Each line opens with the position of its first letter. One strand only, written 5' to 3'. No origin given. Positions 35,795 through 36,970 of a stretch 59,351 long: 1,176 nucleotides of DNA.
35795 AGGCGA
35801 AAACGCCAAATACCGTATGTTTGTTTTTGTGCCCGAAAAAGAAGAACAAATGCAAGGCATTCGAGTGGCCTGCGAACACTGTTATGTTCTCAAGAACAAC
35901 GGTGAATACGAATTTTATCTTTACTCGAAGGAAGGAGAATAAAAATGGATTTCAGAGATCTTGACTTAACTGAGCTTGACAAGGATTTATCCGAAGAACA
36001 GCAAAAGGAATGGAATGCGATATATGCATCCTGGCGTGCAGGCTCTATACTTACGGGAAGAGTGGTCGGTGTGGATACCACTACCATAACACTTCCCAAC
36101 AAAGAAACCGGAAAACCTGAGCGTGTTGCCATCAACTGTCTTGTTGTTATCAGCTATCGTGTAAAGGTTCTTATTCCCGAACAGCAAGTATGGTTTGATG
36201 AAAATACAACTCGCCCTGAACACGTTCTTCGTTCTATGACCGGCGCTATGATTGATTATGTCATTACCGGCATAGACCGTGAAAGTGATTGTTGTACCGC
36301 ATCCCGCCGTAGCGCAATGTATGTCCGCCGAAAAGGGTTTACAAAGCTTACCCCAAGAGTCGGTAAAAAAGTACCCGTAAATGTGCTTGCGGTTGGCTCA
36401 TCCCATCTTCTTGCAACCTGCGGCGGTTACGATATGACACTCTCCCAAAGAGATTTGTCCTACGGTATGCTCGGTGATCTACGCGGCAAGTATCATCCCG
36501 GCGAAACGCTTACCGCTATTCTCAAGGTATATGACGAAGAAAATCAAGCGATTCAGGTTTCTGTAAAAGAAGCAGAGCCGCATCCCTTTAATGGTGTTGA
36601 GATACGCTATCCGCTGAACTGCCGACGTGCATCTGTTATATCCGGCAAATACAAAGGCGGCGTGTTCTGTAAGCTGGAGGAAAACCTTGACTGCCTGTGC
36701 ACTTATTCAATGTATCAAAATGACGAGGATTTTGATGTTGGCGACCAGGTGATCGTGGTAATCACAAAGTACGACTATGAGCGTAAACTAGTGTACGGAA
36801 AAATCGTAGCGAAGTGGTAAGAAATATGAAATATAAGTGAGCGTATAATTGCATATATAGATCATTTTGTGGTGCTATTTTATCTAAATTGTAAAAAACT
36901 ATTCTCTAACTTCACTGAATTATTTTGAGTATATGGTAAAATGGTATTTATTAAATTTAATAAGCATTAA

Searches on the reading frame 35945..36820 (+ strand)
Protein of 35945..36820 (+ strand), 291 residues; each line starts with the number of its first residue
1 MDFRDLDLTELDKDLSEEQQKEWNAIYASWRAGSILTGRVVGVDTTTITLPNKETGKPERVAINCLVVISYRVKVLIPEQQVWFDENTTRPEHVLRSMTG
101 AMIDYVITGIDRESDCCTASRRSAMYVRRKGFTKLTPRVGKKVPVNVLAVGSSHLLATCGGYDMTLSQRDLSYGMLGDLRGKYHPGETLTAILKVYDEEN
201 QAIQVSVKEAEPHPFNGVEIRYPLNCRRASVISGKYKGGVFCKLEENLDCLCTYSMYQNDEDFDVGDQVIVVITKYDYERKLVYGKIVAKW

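Call 18: search_protein_families(library=pfam, proteins=[window:35945-36820:+], max_evalue=0.001)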
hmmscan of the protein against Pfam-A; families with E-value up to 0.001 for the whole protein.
window:35945-36820:+ (291 aa): 1 family
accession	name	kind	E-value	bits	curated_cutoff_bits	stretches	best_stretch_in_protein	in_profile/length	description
PF00575.29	S1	-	0.00053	20.8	22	0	231-281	11-67/74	S1 RNA binding domain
